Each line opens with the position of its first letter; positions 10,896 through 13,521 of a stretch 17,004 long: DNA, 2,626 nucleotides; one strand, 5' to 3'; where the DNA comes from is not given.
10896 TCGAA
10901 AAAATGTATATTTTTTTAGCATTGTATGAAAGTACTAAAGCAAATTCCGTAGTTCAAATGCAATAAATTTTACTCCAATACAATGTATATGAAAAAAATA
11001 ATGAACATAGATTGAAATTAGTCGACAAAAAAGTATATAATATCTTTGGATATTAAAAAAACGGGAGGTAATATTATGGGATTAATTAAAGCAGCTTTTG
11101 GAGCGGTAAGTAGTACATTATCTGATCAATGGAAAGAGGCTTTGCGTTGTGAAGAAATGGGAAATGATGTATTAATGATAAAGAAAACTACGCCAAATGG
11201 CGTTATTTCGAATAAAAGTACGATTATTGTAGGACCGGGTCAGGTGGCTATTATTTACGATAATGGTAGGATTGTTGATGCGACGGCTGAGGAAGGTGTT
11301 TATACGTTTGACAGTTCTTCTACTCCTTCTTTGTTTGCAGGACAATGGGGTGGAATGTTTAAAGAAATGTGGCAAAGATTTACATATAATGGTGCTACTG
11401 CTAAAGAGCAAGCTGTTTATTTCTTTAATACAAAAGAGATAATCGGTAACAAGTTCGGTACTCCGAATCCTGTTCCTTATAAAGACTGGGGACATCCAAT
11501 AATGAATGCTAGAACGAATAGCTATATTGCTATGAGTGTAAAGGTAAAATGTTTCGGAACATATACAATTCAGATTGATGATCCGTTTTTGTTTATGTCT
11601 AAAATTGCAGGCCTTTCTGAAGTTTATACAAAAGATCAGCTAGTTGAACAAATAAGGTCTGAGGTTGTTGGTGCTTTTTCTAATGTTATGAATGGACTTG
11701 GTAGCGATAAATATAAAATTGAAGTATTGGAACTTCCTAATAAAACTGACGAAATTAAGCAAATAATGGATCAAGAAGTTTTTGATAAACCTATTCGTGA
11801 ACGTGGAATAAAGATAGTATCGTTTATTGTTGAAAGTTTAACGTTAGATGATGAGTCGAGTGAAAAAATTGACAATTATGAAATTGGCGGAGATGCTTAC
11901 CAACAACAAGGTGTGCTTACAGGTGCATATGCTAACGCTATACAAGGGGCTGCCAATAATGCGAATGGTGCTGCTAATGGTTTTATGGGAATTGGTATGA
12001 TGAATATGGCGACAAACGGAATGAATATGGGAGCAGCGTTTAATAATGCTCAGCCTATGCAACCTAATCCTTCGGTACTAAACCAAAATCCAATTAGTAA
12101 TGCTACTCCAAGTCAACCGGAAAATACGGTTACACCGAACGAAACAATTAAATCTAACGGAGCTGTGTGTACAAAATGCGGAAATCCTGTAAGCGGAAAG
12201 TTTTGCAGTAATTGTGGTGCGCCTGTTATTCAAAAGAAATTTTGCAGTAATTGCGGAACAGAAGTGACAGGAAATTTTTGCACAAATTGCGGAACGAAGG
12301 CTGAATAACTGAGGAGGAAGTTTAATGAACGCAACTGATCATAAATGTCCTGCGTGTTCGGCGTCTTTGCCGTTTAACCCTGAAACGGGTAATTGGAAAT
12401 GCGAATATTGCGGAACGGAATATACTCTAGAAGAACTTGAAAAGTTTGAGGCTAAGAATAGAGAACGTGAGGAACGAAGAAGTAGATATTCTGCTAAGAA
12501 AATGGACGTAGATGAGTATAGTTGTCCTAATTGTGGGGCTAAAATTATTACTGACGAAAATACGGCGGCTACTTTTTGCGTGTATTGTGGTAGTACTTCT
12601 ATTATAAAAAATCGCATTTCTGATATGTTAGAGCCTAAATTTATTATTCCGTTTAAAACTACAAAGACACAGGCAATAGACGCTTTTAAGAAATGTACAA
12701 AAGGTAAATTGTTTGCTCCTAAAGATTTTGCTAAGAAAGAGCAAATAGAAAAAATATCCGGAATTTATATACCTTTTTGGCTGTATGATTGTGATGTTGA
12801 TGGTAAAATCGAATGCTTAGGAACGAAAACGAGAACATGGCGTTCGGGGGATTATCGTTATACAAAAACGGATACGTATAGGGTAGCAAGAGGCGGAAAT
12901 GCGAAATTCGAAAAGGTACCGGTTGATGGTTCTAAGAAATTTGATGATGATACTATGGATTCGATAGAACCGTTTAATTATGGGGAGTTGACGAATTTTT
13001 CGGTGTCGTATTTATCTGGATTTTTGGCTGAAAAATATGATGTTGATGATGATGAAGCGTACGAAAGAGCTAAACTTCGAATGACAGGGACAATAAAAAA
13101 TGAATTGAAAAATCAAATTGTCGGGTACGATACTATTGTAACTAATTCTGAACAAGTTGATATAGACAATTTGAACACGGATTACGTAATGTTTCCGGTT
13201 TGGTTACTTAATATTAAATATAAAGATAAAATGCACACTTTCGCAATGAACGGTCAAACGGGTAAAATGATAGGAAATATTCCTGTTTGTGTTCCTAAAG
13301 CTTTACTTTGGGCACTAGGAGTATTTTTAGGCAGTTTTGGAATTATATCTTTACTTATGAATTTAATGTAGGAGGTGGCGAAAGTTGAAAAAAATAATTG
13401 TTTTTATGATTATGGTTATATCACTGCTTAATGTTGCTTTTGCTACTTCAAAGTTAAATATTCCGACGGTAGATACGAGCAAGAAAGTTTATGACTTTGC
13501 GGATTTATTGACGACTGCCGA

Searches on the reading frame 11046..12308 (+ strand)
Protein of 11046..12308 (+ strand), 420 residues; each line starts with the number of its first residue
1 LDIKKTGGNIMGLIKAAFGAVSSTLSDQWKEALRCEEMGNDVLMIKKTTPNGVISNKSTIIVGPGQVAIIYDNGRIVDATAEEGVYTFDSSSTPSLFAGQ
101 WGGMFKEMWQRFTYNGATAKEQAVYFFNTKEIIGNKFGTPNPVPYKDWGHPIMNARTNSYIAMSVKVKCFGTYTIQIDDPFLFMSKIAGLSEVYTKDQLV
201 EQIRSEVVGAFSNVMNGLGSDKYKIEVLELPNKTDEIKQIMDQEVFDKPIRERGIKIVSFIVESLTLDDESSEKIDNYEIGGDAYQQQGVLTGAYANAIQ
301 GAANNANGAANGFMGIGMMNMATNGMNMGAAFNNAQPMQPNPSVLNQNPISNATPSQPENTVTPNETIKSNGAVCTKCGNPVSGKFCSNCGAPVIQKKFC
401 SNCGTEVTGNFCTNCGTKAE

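Call 7: search_protein_families(library=ncbifam, proteins=[window:11046-12308:+])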
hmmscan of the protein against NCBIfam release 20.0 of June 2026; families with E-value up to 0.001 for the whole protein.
window:11046-12308:+ (420 aa): 1 family
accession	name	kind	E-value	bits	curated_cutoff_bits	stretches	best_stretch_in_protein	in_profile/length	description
NF003103.0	PRK04023.1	equivalog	5.6e-05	20.9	1269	1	226-419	500-677/1125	DNA polymerase II large subunit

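Call 23: search_protein_families(library=pfam, proteins=[window:11046-12308:+], max_evalue=0.01)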
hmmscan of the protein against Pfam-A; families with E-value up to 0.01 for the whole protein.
window:11046-12308:+ (420 aa): 7 families
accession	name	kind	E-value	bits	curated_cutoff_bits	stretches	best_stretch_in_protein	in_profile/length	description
PF13421.11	Band_7_1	-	4.4e-20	72.7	24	1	54-278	11-206/211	SPFH domain-Band 7 family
PF12773.13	DZR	-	1.8e-07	31.6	27.3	2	367-404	7-45/45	Double zinc ribbon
PF13240.11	Zn_Ribbon_1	-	1.2e-05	25.4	25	0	375-394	2-23/23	zinc-ribbon domain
PF01145.31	Band_7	-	5.9e-05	23.6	23.6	1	61-276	2-156/176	SPFH domain / Band 7 family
PF14803.11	Zn_ribbon_Nudix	-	0.00053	20.3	25.6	0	385-395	1-11/34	Nudix N-terminal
PF13248.11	Zn_ribbon_3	-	0.00076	19.3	27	1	387-405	5-24/26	zinc-ribbon domain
PF18912.6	DZR_2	-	0.0052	17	27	1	367-403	16-55/56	Double zinc ribbon domain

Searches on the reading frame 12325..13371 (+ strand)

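Call 7: search_protein_families(library=ncbifam, proteins=[window:12325-13371:+])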
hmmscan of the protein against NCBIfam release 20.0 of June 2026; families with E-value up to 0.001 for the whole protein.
window:12325-13371:+ (348 aa): 3 families
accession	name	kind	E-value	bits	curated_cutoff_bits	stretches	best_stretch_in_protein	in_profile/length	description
NF003058.0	PRK03976.1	equivalog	4.1e-06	26.7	87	0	4-34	35-65/91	50S ribosomal protein L37ae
NF001606.0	PRK00398.1-3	equivalog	2e-05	24.3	72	0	64-100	2-37/44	DNA-directed RNA polymerase subunit P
NF047912.1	ECs_2282_CxxC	subfamily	0.00037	20.3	37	0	7-45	4-49/60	ECs_2282 family putative zinc-binding protein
